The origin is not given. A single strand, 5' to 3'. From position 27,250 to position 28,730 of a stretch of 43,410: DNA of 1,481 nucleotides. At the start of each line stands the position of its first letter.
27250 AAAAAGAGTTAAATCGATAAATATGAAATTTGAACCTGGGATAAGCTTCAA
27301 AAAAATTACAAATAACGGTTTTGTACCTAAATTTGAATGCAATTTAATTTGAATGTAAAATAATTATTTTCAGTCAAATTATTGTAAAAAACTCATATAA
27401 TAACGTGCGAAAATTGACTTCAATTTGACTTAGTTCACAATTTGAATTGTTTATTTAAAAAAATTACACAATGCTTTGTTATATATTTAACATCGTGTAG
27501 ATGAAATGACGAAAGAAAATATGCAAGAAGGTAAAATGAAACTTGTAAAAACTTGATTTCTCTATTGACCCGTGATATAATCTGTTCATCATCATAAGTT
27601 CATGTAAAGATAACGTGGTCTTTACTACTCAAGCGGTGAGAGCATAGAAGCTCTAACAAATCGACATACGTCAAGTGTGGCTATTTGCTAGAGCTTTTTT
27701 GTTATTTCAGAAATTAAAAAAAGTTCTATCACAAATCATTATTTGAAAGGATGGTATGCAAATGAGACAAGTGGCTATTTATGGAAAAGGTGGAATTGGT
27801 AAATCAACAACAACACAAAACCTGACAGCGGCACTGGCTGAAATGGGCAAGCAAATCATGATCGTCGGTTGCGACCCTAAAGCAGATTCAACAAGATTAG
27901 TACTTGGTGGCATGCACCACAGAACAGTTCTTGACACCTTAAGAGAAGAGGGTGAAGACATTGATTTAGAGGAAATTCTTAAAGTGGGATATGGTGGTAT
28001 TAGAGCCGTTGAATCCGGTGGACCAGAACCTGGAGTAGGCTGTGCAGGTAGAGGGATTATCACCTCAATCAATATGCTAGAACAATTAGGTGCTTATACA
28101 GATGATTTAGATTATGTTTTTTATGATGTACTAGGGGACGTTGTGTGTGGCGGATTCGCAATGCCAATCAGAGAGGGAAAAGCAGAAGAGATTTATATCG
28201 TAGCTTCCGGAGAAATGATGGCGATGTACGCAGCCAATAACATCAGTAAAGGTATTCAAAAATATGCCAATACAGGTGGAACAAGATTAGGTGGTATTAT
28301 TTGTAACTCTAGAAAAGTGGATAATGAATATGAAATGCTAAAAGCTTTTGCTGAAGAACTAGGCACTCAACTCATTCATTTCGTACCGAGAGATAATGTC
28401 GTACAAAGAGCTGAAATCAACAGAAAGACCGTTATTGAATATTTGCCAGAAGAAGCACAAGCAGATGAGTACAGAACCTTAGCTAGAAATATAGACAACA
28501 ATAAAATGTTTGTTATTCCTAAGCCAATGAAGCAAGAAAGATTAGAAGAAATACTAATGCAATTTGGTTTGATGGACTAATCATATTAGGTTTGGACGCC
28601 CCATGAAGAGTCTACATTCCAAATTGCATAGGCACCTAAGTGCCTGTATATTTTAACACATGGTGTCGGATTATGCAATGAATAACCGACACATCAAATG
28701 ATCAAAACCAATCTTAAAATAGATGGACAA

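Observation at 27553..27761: nifH leader carries an ANTAR-type two-hairpin motif fused to an intrinsic terminator, suggesting antitermination control of the nitrogenase operon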

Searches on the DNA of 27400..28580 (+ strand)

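Call 4: search_rna_families(source=window, start=27400, end=27800, threshold=evalue, max_evalue=10, show_alignments=5)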
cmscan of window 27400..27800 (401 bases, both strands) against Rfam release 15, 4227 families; matches with E-value up to 10: 8.
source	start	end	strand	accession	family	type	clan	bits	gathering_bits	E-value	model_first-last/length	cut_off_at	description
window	27643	27701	-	RF04117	MIR5200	Gene; miRNA;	-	21.1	70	0.097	1-92/92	no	MIR5200 microRNA precursor family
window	27649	27740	-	RF02822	Srn266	Gene; sRNA;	-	19.5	63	0.87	1-112/112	no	Streptococcus RNA 266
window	27650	27720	-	RF02418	Spd-sr07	Gene; sRNA;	-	19.4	55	1.5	1-63/63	no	Streptococcus sRNA Spd-sr07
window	27686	27731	+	RF00906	MIR1120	Gene; miRNA;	-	15.9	86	2.6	21-67/87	no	MIR1120/MIR1122 microRNA precursor family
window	27671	27746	+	RF00639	mir-515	Gene; miRNA;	CL00096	15.8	68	3.2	1-87/87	no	mir-515 microRNA precursor family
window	27683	27736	+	RF04239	mir-4679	Gene; miRNA;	-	15.4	88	4.9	1-75/75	no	mir-4679 microRNA precursor family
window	27638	27704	-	RF04129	MIR4240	Gene; miRNA;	-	14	200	1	1-206/206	no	MIR4240 microRNA precursor family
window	27642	27700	+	RF04087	MIR5565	Gene; miRNA;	-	13.2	80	7.6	1-109/109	no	MIR5565 microRNA precursor family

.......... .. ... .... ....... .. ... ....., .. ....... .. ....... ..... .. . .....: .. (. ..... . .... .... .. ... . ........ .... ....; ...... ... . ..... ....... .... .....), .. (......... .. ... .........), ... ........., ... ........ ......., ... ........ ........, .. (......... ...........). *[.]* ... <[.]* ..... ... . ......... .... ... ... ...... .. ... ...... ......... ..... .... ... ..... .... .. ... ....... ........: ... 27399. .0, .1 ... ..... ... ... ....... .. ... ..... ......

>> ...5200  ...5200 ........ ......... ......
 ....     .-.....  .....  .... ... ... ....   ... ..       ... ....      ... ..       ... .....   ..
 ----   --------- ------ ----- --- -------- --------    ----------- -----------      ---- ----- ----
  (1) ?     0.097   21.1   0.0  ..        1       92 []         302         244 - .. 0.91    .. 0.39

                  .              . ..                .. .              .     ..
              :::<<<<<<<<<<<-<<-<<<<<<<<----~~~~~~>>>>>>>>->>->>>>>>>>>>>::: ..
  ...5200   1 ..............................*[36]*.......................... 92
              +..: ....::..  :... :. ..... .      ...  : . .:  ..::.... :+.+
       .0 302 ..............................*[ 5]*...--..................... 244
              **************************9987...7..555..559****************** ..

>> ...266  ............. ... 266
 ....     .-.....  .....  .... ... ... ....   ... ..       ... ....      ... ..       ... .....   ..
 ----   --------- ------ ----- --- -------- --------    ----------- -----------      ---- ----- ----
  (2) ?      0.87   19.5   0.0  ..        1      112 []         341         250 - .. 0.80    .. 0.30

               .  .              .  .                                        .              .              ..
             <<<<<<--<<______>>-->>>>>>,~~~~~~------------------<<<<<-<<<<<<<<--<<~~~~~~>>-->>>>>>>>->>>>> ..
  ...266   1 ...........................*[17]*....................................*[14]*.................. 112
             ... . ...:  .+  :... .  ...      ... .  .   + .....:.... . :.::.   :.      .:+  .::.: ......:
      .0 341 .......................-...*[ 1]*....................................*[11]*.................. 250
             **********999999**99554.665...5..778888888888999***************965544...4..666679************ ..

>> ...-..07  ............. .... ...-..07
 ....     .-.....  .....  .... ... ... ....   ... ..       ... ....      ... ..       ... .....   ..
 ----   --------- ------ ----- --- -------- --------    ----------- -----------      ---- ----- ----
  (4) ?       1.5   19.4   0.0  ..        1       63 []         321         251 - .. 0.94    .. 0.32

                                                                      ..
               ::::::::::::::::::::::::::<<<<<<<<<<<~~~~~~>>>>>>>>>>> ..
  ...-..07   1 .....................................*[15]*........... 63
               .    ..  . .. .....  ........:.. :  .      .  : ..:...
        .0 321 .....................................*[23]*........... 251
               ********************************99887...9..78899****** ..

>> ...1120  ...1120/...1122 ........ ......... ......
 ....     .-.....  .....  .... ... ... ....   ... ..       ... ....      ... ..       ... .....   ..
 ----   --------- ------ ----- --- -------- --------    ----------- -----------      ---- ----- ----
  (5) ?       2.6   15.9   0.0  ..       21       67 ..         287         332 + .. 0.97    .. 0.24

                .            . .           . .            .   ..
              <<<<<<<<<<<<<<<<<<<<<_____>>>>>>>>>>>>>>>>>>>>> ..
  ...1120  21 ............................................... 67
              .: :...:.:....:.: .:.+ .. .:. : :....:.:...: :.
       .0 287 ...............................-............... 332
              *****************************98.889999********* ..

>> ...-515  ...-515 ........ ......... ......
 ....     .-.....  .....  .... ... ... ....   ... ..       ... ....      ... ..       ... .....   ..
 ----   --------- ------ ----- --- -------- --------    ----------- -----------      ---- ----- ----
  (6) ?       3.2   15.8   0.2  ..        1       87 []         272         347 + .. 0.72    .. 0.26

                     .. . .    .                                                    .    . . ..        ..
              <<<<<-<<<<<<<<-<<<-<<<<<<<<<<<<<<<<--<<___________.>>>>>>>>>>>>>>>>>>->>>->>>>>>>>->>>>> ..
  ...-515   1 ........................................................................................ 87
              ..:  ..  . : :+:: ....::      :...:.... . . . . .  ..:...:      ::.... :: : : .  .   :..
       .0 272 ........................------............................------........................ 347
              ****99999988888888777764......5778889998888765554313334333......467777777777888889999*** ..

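Call 53: search_with_rna_model(model_id=R1, sources=[L001, L002, L003, L004, L005, L006, L007, L008, L009, L010, L011, L012, L013, L014, L015, L016, L017, L018, L019, L020, L021, L022, L023, L024, L025, L026, L027, L028, L029, L030, L031, L032, L033, L034, L035, L036, L037, L038, L039, L040, L041, L042, L043, L044, L045, L046, L047, L048, L049, L050, L051, L052, L053, L054, L055, L056, L057, L058, L059, L060, L061, L062, L063, L064, L065, L066, L067, L068, L069, L070, L071, L072, L073, L074, L075, L076, L077, L078, L079, L080, L081, L082, L083, L084, L085, L086, L087, L088, L089, L090, L091, L092, L093, L094, L095, L096, L097, L098, L099, L100], max_evalue=5)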
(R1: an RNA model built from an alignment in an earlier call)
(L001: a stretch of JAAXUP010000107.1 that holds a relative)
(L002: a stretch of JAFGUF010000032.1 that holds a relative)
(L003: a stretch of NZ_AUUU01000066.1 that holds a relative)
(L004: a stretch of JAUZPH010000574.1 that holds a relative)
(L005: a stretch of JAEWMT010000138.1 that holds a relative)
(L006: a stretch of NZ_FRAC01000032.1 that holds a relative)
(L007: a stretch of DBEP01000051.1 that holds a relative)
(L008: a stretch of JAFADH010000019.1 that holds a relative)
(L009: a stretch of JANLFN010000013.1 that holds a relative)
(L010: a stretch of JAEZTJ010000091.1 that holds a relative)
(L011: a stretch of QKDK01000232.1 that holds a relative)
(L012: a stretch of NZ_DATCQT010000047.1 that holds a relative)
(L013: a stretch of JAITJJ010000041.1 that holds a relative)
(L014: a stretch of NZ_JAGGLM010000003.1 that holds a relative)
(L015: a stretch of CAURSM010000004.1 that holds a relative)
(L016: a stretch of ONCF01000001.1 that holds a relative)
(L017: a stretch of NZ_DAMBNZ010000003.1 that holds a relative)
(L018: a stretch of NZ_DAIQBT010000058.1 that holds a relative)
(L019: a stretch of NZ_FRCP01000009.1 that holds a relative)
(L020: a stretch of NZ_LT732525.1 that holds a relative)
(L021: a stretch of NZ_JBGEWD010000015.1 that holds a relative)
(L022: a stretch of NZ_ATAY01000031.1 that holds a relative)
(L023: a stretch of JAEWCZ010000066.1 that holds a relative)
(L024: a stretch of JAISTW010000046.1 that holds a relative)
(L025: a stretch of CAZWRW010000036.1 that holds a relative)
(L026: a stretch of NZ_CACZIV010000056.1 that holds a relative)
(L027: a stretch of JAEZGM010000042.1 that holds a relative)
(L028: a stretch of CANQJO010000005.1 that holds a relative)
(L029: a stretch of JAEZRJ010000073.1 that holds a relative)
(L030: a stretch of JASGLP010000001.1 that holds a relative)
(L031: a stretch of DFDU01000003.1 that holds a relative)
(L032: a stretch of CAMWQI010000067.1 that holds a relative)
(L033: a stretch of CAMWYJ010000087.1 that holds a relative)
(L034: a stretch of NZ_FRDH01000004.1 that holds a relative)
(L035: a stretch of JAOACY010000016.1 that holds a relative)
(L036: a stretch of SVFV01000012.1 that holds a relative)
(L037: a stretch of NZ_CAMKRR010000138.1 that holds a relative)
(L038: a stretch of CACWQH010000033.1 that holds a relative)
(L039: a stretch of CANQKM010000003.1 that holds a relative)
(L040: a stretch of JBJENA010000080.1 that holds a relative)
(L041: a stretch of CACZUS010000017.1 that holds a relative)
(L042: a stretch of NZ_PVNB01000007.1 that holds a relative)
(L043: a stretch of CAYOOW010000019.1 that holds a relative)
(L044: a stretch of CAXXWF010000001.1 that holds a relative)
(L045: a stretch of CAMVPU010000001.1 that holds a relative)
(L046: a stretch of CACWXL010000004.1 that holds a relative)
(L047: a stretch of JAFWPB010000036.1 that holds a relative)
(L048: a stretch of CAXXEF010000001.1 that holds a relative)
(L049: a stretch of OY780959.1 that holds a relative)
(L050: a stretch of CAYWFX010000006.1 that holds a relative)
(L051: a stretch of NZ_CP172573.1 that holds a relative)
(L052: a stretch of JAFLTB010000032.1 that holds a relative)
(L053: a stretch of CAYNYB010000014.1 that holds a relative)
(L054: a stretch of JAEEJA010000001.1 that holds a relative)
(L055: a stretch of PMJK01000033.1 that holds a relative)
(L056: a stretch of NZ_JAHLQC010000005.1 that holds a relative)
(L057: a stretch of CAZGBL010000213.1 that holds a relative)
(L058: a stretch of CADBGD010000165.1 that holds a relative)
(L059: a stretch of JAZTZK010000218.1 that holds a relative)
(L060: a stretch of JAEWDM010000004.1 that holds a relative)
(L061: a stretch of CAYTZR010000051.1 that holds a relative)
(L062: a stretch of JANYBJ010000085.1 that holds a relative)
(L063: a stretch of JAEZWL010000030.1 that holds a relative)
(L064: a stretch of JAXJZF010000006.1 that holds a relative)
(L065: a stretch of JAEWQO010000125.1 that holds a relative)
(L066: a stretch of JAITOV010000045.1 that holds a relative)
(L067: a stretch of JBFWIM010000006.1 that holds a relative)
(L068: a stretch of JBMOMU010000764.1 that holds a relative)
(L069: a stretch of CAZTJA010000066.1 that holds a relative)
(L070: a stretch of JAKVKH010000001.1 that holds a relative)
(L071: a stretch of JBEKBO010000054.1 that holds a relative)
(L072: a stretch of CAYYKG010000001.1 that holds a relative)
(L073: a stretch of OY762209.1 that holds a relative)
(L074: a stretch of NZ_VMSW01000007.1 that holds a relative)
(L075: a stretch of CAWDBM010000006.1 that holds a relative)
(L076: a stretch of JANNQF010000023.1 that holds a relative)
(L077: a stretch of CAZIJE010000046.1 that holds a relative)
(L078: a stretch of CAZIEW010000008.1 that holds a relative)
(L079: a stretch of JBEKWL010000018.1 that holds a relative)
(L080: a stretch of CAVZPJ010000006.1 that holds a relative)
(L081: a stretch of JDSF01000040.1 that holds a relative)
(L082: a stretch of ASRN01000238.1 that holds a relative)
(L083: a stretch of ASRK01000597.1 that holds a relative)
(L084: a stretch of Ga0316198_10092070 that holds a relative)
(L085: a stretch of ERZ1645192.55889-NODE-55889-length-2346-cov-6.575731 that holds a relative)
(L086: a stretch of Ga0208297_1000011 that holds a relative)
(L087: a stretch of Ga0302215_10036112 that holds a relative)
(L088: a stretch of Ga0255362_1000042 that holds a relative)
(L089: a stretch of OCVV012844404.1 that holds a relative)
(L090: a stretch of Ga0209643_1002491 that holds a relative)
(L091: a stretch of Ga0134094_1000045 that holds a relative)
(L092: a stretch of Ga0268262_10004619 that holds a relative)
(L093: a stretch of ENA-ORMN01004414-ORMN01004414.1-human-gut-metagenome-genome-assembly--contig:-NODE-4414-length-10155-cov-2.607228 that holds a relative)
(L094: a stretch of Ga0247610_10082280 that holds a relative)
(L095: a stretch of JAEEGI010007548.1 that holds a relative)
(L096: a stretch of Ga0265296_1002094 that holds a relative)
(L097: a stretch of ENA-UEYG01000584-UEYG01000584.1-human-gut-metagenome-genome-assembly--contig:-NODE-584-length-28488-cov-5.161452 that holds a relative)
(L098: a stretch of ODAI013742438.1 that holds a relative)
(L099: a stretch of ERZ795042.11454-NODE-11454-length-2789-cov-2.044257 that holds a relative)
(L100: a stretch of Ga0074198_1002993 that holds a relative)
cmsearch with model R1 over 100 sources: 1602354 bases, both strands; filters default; matches with E-value up to 5: 8.
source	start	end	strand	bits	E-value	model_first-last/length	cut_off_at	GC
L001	153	190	+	17.2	0.81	1-38/38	no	0.34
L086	5760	5806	+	17.1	0.86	1-38/38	no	0.19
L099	460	499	+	17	0.88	1-38/38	no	0.22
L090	827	855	+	14.3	4.1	1-38/38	no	0.38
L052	12455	12484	+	14.3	4.2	1-38/38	no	0.63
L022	18262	18319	+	14.2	4.3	1-38/38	no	0.45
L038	352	383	+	14.1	4.5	1-38/38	no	0.34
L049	13082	13115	+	14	4.9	1-38/38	no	0.32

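Call 54: search_with_rna_model(model_id=R1, sources=[L001, L099, L090, L086], max_evalue=1, show_alignments=6)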
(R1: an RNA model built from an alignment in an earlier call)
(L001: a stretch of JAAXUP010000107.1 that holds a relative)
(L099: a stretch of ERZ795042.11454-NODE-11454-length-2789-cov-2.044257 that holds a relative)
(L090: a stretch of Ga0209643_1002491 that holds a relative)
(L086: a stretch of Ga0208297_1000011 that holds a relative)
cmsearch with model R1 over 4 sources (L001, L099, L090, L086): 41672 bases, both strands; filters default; matches with E-value up to 1: 5.
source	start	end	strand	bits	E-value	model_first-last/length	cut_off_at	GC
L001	153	190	+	17.2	0.021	1-38/38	no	0.34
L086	5760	5806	+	17.1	0.022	1-38/38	no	0.19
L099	460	499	+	17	0.023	1-38/38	no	0.22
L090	827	855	+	14.3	0.11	1-38/38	no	0.38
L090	633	673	+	11.5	0.51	1-38/38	no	0.34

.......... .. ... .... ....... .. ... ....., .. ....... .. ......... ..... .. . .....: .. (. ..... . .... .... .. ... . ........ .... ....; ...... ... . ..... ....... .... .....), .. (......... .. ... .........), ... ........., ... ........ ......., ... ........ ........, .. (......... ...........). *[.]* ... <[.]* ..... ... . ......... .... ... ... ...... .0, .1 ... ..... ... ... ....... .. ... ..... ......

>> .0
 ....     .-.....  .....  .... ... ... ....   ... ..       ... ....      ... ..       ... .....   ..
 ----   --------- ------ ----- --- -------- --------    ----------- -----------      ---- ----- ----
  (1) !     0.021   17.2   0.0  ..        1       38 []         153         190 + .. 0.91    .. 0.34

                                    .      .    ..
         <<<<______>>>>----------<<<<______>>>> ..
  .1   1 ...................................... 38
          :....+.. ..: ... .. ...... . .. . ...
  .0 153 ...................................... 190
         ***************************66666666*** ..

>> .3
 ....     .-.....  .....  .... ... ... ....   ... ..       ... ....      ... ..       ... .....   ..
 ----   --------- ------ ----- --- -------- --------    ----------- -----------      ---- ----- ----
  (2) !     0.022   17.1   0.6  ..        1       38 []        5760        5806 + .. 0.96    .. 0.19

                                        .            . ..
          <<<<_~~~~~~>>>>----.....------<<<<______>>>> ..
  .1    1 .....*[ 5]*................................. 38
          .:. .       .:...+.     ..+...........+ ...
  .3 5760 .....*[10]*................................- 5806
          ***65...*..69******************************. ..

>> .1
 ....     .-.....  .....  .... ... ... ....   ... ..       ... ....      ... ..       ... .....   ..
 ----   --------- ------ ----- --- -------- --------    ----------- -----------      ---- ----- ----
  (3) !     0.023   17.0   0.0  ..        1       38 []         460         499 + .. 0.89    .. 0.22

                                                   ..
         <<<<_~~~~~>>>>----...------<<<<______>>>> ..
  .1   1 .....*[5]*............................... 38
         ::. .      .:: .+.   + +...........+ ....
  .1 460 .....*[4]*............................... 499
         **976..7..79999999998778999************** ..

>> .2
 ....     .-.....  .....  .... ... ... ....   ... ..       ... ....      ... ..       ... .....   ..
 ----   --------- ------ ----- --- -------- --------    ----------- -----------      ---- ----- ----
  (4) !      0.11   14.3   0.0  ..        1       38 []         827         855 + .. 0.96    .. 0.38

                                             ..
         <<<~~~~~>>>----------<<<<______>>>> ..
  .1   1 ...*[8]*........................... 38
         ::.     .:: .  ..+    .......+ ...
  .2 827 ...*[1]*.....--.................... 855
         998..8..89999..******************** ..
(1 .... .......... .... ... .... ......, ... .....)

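Call 59: search_with_rna_model(model_id=R2, source=window, start=27580, end=27760, filters=off, max_evalue=10, show_alignments=4)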
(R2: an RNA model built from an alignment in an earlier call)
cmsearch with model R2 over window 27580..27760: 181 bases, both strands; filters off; matches with E-value up to 10: 6.
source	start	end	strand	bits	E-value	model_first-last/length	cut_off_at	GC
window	27608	27653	+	10.6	0.0023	1-38/38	no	0.46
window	27654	27725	+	4.2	0.17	1-38/38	no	0.29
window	27692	27726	-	3.5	0.28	1-38/38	no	0.2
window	27640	27673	-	3.4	0.3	1-38/38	no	0.41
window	27587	27621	-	-0.5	4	1-38/38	no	0.34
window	27746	27751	+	-1.7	9.3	29-34/38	no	0.33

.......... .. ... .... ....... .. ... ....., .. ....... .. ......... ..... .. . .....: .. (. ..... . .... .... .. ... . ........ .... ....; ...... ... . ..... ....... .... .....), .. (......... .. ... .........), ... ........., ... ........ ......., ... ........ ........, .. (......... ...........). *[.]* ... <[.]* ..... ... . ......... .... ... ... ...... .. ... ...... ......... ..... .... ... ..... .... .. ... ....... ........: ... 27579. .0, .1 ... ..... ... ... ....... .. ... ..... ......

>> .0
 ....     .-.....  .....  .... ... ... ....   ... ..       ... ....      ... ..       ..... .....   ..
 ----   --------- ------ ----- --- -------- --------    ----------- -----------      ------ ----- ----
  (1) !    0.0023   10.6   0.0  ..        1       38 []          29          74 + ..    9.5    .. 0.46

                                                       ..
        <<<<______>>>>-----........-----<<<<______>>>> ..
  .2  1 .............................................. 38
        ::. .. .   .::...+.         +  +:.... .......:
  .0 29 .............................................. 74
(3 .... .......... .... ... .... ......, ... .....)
